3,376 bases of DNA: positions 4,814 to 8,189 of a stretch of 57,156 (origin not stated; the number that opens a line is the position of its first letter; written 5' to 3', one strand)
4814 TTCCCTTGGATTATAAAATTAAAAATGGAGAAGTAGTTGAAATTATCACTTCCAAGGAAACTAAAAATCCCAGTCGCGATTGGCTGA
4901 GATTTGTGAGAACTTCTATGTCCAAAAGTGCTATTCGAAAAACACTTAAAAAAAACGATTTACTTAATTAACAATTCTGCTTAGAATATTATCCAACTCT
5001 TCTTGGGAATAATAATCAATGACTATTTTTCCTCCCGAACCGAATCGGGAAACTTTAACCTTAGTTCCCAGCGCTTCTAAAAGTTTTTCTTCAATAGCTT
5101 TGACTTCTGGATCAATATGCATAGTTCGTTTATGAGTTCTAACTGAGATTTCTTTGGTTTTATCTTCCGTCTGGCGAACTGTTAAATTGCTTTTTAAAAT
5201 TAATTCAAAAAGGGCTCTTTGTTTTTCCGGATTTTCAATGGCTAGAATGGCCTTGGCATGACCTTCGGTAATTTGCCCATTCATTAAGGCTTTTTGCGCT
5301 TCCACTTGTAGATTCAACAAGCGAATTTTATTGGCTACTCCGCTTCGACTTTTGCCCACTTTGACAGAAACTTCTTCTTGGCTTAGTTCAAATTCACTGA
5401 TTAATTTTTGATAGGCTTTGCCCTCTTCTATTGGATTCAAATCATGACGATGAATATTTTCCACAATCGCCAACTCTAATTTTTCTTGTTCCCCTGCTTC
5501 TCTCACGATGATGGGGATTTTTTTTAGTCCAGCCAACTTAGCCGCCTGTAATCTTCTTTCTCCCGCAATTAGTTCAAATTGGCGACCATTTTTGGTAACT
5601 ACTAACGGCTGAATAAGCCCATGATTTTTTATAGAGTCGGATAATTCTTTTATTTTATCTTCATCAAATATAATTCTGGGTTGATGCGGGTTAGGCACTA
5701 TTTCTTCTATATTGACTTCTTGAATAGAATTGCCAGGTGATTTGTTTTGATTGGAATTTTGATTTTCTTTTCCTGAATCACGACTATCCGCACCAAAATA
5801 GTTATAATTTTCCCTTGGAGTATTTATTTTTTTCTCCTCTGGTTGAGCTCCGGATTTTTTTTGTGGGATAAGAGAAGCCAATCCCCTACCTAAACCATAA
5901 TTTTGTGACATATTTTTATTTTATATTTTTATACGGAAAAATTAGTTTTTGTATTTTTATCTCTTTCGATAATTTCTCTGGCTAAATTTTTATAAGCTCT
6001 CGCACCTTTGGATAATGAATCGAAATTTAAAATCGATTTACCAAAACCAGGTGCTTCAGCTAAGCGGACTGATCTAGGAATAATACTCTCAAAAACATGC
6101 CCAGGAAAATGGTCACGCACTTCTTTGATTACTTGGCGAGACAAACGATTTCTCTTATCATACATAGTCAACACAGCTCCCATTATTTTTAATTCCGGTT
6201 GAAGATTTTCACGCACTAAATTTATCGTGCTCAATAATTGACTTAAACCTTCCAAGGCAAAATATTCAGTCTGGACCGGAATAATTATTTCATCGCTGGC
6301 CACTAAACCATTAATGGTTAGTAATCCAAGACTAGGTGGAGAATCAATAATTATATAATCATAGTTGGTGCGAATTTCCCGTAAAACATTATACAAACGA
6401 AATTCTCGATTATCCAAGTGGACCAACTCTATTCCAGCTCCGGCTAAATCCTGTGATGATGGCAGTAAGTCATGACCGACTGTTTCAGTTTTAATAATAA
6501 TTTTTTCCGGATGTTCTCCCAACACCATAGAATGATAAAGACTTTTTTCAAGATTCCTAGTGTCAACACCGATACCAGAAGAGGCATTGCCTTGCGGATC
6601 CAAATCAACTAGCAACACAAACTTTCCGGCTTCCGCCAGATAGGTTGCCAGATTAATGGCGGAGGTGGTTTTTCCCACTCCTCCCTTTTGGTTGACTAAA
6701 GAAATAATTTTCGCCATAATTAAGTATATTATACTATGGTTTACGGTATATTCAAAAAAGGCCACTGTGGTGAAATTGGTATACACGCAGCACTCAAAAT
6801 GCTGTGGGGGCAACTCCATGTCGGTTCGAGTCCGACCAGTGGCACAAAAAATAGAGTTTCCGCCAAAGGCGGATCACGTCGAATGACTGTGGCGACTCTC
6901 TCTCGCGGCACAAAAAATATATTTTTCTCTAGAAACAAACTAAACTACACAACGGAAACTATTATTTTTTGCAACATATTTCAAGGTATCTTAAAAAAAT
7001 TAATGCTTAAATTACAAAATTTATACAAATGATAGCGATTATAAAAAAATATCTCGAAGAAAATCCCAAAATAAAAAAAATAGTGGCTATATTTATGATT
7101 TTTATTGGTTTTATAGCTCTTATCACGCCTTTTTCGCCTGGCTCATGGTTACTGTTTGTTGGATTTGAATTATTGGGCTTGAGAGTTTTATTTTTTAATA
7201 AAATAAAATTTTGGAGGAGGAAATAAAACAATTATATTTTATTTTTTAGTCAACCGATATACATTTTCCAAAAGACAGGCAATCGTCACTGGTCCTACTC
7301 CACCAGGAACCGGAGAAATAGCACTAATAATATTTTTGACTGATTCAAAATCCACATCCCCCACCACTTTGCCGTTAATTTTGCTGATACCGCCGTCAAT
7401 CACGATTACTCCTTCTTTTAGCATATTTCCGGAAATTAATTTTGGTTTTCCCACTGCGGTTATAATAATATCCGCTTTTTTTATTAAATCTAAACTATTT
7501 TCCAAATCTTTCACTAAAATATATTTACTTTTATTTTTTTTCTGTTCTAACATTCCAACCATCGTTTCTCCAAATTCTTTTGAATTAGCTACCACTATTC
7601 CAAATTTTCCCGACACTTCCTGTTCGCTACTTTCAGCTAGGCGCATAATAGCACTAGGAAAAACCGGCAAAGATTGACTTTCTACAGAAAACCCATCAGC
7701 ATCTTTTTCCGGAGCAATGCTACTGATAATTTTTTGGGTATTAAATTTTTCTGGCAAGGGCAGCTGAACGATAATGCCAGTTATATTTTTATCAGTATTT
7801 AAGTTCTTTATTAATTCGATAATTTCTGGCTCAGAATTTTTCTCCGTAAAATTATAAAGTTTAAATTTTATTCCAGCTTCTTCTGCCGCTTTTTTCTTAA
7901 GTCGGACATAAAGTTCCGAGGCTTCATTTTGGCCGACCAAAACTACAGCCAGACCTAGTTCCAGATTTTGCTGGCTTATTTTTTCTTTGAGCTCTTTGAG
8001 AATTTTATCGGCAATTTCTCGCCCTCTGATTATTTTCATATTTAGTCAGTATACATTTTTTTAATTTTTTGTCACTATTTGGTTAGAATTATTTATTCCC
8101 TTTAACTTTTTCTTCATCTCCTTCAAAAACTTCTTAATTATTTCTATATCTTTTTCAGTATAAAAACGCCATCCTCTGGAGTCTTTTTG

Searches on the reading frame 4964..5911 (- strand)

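Call 38: search_protein_families(library=pfam, proteins=[window:4964-5911:-], max_evalue=0.0001)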
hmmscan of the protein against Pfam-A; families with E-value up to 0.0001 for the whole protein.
window:4964-5911:- (315 aa): 3 families
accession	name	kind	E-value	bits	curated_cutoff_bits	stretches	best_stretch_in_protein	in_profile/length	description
PF17762.8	HTH_ParB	-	8.2e-36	122.7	22.6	1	157-255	2-100/102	ParB HTH domain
PF02195.25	ParB_N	-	3.6e-31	107.5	26.3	1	62-154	2-95/95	ParB N-terminal domain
PF23552.2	ParB_C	-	8.4e-14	51.2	23.8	1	267-313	2-49/50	ParB dimerisation domain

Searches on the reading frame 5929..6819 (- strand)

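Call 38: search_protein_families(library=pfam, proteins=[window:5929-6819:-], max_evalue=0.0001)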
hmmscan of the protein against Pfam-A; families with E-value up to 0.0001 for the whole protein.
window:5929-6819:- (296 aa): 8 families
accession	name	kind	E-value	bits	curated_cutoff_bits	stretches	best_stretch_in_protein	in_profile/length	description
PF13614.12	AAA_31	-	1.3e-65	221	27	1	37-212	2-177/177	AAA domain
PF01656.29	CbiA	-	2.7e-28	98.9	25.4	1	39-262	1-124/125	CobQ/CobB/MinD/ParA nucleotide binding domain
PF10609.15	ParA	-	7.4e-10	39.1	27.1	1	36-79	3-46/246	NUBPL iron-transfer P-loop NTPase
PF09140.17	MipZ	-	1.3e-09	38.2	20.7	1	38-195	2-142/262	ATPase MipZ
PF02374.21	ArsA_ATPase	-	6.1e-09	36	24.3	1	41-81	5-45/305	Anion-transporting ATPase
PF00142.24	Fer4_NifH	-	1.9e-08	34.6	25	1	43-80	6-43/271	4Fe-4S iron sulfur cluster binding proteins, NifH/frxC family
PF06564.18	CBP_BcsQ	-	1e-06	28.9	21.3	1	37-186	2-149/234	Cellulose biosynthesis protein BcsQ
PF07015.17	VirC1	-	7.2e-05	22.7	24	0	37-74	2-39/231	VirC1 protein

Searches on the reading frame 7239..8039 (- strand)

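Call 38: search_protein_families(library=pfam, proteins=[window:7239-8039:-], max_evalue=0.0001)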
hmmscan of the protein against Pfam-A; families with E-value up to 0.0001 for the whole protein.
window:7239-8039:- (266 aa): 2 families
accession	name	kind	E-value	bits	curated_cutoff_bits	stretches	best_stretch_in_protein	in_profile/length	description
PF02882.25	THF_DHG_CYH_C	-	6.8e-40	136.4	27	1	121-265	13-157/160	Tetrahydrofolate dehydrogenase/cyclohydrolase, NAD(P)-binding domain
PF00763.28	THF_DHG_CYH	-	5.9e-36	123.7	32.8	1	4-115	1-115/115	Tetrahydrofolate dehydrogenase/cyclohydrolase, catalytic domain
